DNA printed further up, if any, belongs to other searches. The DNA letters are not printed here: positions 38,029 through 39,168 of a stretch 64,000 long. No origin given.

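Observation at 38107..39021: Stand-alone zinc-finger + MshEN-type c-di-GMP receptor domain protein embedded in the flagellar operon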

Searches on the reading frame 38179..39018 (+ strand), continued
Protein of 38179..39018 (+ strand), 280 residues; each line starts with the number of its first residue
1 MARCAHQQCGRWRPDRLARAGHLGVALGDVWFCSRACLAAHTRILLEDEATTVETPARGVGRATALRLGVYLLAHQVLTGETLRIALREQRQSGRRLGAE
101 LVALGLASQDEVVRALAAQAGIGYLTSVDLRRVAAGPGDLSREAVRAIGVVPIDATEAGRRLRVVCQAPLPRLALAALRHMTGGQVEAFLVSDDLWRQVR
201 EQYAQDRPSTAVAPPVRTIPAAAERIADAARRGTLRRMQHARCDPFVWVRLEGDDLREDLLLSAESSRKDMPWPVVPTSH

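Call 24: find_encoding_contigs(protein=P0118, flank=6000, max_places=1)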
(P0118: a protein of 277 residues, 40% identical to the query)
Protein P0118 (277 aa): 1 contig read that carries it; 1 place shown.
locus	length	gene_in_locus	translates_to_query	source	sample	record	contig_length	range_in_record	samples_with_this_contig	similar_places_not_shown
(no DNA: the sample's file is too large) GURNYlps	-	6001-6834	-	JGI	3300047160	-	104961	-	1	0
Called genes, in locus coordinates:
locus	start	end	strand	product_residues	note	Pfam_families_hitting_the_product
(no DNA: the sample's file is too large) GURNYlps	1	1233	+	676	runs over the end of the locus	PF00771:FHIPEP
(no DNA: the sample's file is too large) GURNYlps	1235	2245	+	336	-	PF00448:SRP54, PF13604:AAA_30 (faint)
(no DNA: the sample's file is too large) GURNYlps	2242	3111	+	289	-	PF00142:Fer4_NifH (faint), PF01656:CbiA, PF06564:CBP_BcsQ (weak), PF09140:MipZ (faint), PF10609:ParA, PF13614:AAA_31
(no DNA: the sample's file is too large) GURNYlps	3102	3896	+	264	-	PF04542:Sigma70_r2, PF08281:Sigma70_r4_2, PF04545:Sigma70_r4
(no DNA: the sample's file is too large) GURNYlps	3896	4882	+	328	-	PF02154:FliM, PF01052:FliMN_C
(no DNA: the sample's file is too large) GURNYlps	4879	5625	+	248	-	PF01052:FliMN_C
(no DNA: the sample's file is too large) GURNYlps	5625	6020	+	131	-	-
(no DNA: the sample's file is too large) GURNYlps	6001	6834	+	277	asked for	-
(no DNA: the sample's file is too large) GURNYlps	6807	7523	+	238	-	PF22692:LlgE_F_G_D1, PF06429:Flg_bbr_C (weak)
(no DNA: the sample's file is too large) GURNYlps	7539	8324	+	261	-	PF00460:Flg_bb_rod, PF22692:LlgE_F_G_D1, PF06429:Flg_bbr_C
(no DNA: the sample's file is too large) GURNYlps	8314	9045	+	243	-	PF13144:ChapFlgA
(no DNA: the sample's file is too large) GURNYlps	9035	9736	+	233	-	PF02107:FlgH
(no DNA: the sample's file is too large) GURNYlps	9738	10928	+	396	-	PF02119:FlgI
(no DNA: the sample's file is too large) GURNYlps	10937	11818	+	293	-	PF01551:Peptidase_M23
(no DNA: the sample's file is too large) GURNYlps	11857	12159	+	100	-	PF04316:FlgM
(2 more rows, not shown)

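Call 25: find_encoding_contigs(protein=P0095, flank=6000, max_places=1)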
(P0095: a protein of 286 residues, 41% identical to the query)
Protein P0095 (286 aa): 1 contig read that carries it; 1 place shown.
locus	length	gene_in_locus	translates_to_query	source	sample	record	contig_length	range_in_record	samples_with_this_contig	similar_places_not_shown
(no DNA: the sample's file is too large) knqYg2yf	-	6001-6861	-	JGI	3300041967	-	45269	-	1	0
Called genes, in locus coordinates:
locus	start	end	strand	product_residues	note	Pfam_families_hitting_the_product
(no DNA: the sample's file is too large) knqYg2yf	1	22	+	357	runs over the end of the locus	PF01312:Bac_export_2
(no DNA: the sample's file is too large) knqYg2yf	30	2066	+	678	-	PF00771:FHIPEP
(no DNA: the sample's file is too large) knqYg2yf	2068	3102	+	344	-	PF13401:AAA_22 (faint), PF00448:SRP54, PF13671:AAA_33 (weak)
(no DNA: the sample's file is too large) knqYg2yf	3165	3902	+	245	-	PF04542:Sigma70_r2, PF04539:Sigma70_r3 (weak), PF04545:Sigma70_r4, PF08281:Sigma70_r4_2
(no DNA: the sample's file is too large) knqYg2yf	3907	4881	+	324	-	PF02154:FliM, PF01052:FliMN_C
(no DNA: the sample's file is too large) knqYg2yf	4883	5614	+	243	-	PF01052:FliMN_C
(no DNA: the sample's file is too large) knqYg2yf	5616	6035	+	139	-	-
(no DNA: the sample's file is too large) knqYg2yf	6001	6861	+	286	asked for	-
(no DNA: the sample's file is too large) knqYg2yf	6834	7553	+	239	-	PF22692:LlgE_F_G_D1, PF06429:Flg_bbr_C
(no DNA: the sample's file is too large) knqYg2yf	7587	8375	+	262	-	PF00460:Flg_bb_rod, PF22692:LlgE_F_G_D1, PF06429:Flg_bbr_C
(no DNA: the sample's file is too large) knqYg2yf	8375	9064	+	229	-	PF13144:ChapFlgA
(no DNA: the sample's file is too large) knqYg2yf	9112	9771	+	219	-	PF02107:FlgH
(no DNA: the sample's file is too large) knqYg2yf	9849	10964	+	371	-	PF02119:FlgI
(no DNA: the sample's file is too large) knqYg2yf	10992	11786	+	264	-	PF01551:Peptidase_M23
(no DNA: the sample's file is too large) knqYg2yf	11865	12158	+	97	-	PF04316:FlgM (weak)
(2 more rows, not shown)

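Call 29: predict_structure(alignment_id=A1)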
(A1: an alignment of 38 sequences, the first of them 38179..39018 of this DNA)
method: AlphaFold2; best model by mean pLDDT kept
length: 280 residues; sequences in the alignment: 38
mean_pLDDT: 89.0   pTM: 0.82
mean pLDDT of the five models: 89.0, 88.3, 87.8, 85.6, 85.3
residues with pLDDT >= 90: 207; 70-90: 46; 50-70: 15; < 50: 12
segments of 3 or more residues with pLDDT < 50: 269-280
pLDDT, mean of each block of 10 residues (from residue 1): 91 81 89 96 95 68 73 97 97 96 97 96 97 94 92 89 96 94 94 97 90 82 96 95 92 92 69 45
secondary structure, 60 per line:
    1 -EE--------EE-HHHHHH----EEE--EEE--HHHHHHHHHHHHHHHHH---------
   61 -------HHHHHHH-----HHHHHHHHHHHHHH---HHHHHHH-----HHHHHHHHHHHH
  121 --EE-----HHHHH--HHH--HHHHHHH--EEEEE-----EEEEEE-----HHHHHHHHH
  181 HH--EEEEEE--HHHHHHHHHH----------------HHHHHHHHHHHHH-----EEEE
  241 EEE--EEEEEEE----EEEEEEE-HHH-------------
elements in order: H15-20 E25-27 E30-32 H35-51 H68-74 H80-93 H97-103 H109-120 H130-134 H142-148 E151-155 E161-166 H172-182 E185-190 H193-202 H219-231 E237-243 E246-252 E257-263

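Call 32: fold_search(model_id=the predicted structure, library=pdb)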
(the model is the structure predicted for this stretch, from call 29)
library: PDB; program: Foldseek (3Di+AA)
matches with E <= 10: 453; with E <= 0.001: 20
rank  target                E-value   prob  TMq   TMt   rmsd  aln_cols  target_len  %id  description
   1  9g1w_MODEL_1_A        2.6e-08  1.00  0.34  0.53   6.8       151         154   24  NMR solution structure of the Thermus thermophilus PilF-GSPIIA domain (released 2025-05-21)
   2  9glg_A                4.0e-08  1.00  0.37  0.69   4.2       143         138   26  X-ray structure of the Thermus thermophilus Q218E mutant of the PilF-GSPIIB domain in the c-di-GMP bound state (released 2025-06-25)
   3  8pdk_A                4.7e-08  1.00  0.37  0.68   4.2       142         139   27  X-ray structure of the Thermus thermophilus PilF-GSPIIB domain in the c-di-GMP bound state (released 2024-06-26)
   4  9gl5_A                5.0e-08  1.00  0.37  0.69   4.2       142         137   27  X-ray structure of the Thermus thermophilus Q190E mutant of the PilF-GSPIIB domain in the c-di-GMP bound state (released 2025-06-25)
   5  8pfa_A                6.0e-08  1.00  0.38  0.70   4.3       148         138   28  X-ray structure of the Thermus thermophilus K167R mutant of the PilF-GSPIIB domain in the c-di-GMP bound state (released 2024-06-26)
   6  8pe0_A                7.5e-08  1.00  0.37  0.68   4.0       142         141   28  X-ray structure of the Thermus thermophilus K167L mutant of the PilF-GSPIIB domain in the c-di-GMP bound state (released 2024-06-26)
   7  8pfa_B                9.0e-08  1.00  0.38  0.71   4.0       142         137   28  X-ray structure of the Thermus thermophilus K167R mutant of the PilF-GSPIIB domain in the c-di-GMP bound state (released 2024-06-26)
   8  5htl_B                9.5e-08  1.00  0.39  0.73   3.5       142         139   25  Structure of MshE with cdg (released 2016-10-05)
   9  8pdk_B                1.8e-07  1.00  0.38  0.71   3.9       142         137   28  X-ray structure of the Thermus thermophilus PilF-GSPIIB domain in the c-di-GMP bound state (released 2024-06-26)
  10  9glg_B                2.6e-07  1.00  0.38  0.71   3.9       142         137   27  X-ray structure of the Thermus thermophilus Q218E mutant of the PilF-GSPIIB domain in the c-di-GMP bound state (released 2025-06-25)
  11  8pkz_MODEL_1_A        3.9e-07  1.00  0.40  0.70   5.2       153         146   28  NMR solution structure of PilF-GSPIIB in the c-di-GMP bound state (released 2024-07-10)
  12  7lkm_B                4.4e-07  1.00  0.37  0.63   4.8       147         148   20  The PilB(N-terminal_P70S mutant)-PilZ complex of the Type IV pilus from Xanthomonas citri (released 2021-08-11)
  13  5htl_A                4.6e-07  1.00  0.38  0.69   3.7       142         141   26  Structure of MshE with cdg (released 2016-10-05)
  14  7lko_A                4.9e-07  1.00  0.37  0.63   4.9       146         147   20  The PilB(N-terminal)-PilZ complex of the Type IV pilus from Xanthomonas citri (2.9 A) (released 2021-08-11)
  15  7lkn_A                7.9e-07  1.00  0.37  0.64   4.9       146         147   21  The PilB(N-terminal_P70S mutant)-PilZ complex (SeMet) (released 2021-08-11)
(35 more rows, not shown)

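Call 35: find_related_loci(query=A4, collection=genome_contigs, flank=7000)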
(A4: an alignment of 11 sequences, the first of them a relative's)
Query A4 (281 aa) in genome_contigs; peptide patterns used: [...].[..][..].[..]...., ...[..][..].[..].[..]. (x = any residue, [..] = any of these).
394 stretches matched a pattern; 33 encode a relative of the query (tblastn E <= 1e-3); 33 distinct loci.
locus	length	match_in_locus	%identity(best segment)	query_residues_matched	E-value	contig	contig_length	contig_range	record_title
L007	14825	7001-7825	67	1-279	2e-105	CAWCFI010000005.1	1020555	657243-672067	MAG: uncultured Acidobacteriota bacterium isolate MFD09368.bin.2.49 genome assembly, contig: contig_24362, whole genome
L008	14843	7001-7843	53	1-281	9e-80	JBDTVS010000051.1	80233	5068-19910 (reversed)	MAG: Acidobacteriota bacterium isolate cluster3_bin.73 NODE_586_length_80233_cov_12.110704, whole genome shotgun sequenc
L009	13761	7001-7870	44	1-280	3e-67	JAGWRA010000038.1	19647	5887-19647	MAG: Acidobacteriota bacterium isolate REEB315 k141_500846, whole genome shotgun sequence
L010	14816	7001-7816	44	1-279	1e-65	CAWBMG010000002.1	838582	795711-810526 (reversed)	MAG: uncultured Acidobacteriota bacterium isolate MFD02242.bin.1.279 genome assembly, contig: contig_12997, whole genome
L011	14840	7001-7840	46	1-281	2e-64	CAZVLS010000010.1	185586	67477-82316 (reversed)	MAG TPA_asm: uncultured Acidobacterium sp. isolate SRP292972_co3_79 genome assembly, contig: NODE_113_length_185586_cov_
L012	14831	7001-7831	47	1-279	6e-64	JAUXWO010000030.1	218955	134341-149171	MAG: Vicinamibacterales bacterium isolate C15_maxbin.114_sub C15_k141_132325, whole genome shotgun sequence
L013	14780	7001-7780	46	1-266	3e-63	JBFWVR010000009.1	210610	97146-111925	MAG: Vicinamibacterales bacterium isolate CA_2019_TPBF_99 NODE_601_length_210610_cov_12.551052_TPBF, whole genome shotgu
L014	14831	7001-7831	46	1-281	7e-62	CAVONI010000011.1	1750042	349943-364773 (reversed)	MAG: uncultured Acidobacteriota bacterium isolate MFD09848.bin.1.96 genome assembly, contig: contig_3577, whole genome s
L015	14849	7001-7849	46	1-281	1e-61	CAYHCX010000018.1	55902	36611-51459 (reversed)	MAG TPA_asm: uncultured Acidobacterium sp. isolate ERP119702_co1_188 genome assembly, contig: NODE_460_length_55902_cov_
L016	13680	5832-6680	47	1-281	2e-61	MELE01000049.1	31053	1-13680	MAG: Acidobacteria bacterium RIFCSPLOWO2_12_FULL_67_14b rifcsplowo2_12_scaffold_15750, whole genome shotgun sequence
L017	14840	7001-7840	47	1-275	4e-61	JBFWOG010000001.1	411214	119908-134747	MAG: Vicinamibacterales bacterium isolate CA_2019_TPBF_130 NODE_186_length_411214_cov_48.297346_TPBF, whole genome shotg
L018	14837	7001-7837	42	1-281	7e-60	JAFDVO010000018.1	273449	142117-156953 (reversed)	MAG: Acidobacteria bacterium isolate SZAS-18 ACID-KAN-4__18__length-273449, whole genome shotgun sequence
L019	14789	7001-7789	43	1-267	2e-58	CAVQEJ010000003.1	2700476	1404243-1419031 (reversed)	MAG: uncultured Acidobacteriota bacterium isolate MFD02416.bin.2.81 genome assembly, contig: contig_10785, whole genome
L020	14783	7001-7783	45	1-266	4e-56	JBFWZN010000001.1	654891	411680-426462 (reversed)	MAG: Vicinamibacterales bacterium isolate CA_2019_TPBS_189 NODE_65_length_654891_cov_9.948085_TPBS, whole genome shotgun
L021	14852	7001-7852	42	1-281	5e-56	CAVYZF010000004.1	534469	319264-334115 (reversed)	MAG: uncultured Acidobacteriota bacterium isolate MFD02242.bin.1.226 genome assembly, contig: contig_13948, whole genome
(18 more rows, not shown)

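Call 40: search_protein_representatives(alignment_id=A1)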
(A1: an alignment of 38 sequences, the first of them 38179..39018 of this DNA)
Query: 38 sequences, 278 profile positions. Proteins with E-value up to 0.001 (for the whole library): 20857; up to 1e-10: 3484; up to 1e-30: 123. The best 150 are listed.
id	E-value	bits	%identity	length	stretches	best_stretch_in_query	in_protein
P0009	5.0e-107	373.7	-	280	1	1-278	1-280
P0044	1.8e-105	368.6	-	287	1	1-275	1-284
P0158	1.3e-101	355.9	-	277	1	1-278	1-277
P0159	1.1e-100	352.9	-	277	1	1-275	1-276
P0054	2.0e-99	348.7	-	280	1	1-278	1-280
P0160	3.9e-99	347.8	-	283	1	1-278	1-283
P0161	3.7e-97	341.3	-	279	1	1-278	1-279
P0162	1.9e-96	338.9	-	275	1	1-276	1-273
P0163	3.6e-96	338.0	-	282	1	1-276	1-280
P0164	3.9e-96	337.9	-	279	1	1-278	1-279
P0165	1.0e-93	330.0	-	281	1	1-278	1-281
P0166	4.2e-93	328.0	-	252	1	25-278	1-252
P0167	2.3e-92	325.5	-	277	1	1-278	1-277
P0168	1.1e-91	323.4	-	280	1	1-276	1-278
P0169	1.8e-90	319.3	-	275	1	1-278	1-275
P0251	3.2e-36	141.4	-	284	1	3-263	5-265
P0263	2.6e-33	131.9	-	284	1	2-261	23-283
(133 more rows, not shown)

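Call 42: find_encoding_contigs(protein=P0263, flank=7000, max_places=2)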
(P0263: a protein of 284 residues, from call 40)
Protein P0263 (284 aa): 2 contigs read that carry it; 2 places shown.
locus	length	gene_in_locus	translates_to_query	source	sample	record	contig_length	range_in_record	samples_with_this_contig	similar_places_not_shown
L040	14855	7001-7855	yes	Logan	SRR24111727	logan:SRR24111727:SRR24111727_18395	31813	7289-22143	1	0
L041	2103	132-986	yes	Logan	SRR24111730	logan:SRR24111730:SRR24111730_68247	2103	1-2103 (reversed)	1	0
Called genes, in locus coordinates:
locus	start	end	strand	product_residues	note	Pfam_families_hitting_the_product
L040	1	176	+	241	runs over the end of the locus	PF00813:FliP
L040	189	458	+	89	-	PF01313:Bac_export_3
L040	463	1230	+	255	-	PF01311:Bac_export_1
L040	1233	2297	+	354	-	PF01312:Bac_export_2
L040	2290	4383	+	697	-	PF00771:FHIPEP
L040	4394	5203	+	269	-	PF04542:Sigma70_r2, PF08281:Sigma70_r4_2, PF04545:Sigma70_r4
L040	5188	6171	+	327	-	PF02154:FliM, PF01052:FliMN_C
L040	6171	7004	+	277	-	PF01052:FliMN_C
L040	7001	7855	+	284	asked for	-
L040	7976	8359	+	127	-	PF00072:Response_reg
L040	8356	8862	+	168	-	PF13690:CheX, PF04509:CheC (weak)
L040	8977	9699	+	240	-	PF00460:Flg_bb_rod (weak), PF22692:LlgE_F_G_D1, PF06429:Flg_bbr_C (weak)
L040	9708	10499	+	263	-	PF22692:LlgE_F_G_D1, PF06429:Flg_bbr_C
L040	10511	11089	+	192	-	PF13144:ChapFlgA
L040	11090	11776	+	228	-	PF02107:FlgH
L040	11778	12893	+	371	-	PF02119:FlgI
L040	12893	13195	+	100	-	PF10135:Rod-binding (weak)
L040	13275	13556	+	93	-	PF04316:FlgM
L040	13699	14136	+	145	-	-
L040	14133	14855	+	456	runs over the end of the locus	PF00460:Flg_bb_rod, PF22638:FlgK_D1, PF06429:Flg_bbr_C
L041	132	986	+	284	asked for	-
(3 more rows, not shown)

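Call 43: find_encoding_contigs(protein=P0251, flank=7000, max_places=2)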
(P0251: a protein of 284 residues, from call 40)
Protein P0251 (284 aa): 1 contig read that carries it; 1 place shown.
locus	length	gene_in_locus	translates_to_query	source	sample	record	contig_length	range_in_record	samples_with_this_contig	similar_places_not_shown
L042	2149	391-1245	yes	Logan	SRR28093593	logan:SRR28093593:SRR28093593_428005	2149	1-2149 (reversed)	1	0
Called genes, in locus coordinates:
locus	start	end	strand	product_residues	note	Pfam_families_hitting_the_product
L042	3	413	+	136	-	?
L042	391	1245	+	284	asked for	PF05157:MshEN (weak)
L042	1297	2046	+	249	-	PF22692:LlgE_F_G_D1, PF06429:Flg_bbr_C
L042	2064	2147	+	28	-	?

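Call 47: find_related_loci(query=A7, collection=genome_contigs, flank=7000)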
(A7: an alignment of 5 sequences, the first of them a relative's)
Query A7 (284 aa) in genome_contigs; peptide patterns used: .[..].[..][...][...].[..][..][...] (x = any residue, [..] = any of these).
23 stretches matched a pattern; 15 encode a relative of the query (tblastn E <= 1e-3); 15 distinct loci.
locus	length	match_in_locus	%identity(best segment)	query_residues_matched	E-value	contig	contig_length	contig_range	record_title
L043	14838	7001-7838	49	4-283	1e-68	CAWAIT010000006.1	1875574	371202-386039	MAG: uncultured Acidobacteriaceae bacterium isolate MFD02579.bin.1.114 genome assembly, contig: contig_7176, whole genom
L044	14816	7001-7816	36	11-283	3e-50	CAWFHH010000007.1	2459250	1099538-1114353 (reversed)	MAG: uncultured Acidobacteriaceae bacterium isolate MFD02579.bin.1.50 genome assembly, contig: contig_5309, whole genome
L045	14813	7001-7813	35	12-283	6e-44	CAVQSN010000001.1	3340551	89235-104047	MAG: uncultured Acidobacteriaceae bacterium isolate MFD00082.bin.1.166 genome assembly, contig: contig_216, whole genome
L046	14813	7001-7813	32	12-283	1e-40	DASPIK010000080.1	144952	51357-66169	MAG TPA_asm: Terriglobales bacterium isolate SMAG_U11981 k141_161912, whole genome shotgun sequence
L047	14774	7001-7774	33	23-283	1e-40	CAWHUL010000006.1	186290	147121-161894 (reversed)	MAG: uncultured Acidobacteriota bacterium isolate MFD06435.bin.2.146 genome assembly, contig: contig_31761, whole genome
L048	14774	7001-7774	33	23-283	1e-40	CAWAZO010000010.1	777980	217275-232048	MAG: uncultured Acidobacteriota bacterium isolate MFD05512.bin.2.27 genome assembly, contig: contig_3016, whole genome s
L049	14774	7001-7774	32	23-283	1e-37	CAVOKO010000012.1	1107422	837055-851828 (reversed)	MAG: uncultured Acidobacteriota bacterium isolate MFD00082.bin.1.133 genome assembly, contig: contig_9774, whole genome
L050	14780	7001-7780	30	24-283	4e-37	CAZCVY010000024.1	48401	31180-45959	MAG TPA_asm: uncultured Acidobacteriota bacterium isolate binchicken_co3_110 genome assembly, contig: NODE_2075_length_4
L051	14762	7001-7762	33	24-282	8e-37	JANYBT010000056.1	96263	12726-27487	MAG: Acidobacteriaceae bacterium isolate GL140_6_metabat_77 GL140_6_k141_116977, whole genome shotgun sequence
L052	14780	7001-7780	31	25-283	2e-34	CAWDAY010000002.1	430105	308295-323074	MAG: uncultured Acidobacteriota bacterium isolate MFD01872.bin.2.103 genome assembly, contig: contig_40304, whole genome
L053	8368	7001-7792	28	21-283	9e-34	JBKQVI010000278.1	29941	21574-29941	MAG: Terriglobia bacterium isolate SEr2D2E2F__bin_83 SEr2D2E2F_000000144967, whole genome shotgun sequence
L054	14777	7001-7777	29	24-283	5e-32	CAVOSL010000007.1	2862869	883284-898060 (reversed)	MAG: uncultured Acidobacteriaceae bacterium isolate MFD00008.bin.1.132 genome assembly, contig: contig_9442, whole genom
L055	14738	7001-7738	31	42-283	6e-31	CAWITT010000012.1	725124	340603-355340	MAG: uncultured Acidobacteriaceae bacterium isolate MFD09671.bin.1.200 genome assembly, contig: contig_3310, whole genom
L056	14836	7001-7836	29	4-284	4e-26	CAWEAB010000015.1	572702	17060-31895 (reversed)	MAG: uncultured Acidobacteriaceae bacterium isolate MFD01476.bin.2.25 genome assembly, contig: contig_44073, whole genom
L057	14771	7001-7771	30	25-283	5e-33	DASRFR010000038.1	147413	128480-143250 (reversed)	MAG TPA_asm: Terriglobales bacterium isolate SMAG_U10037 k141_66567, whole genome shotgun sequence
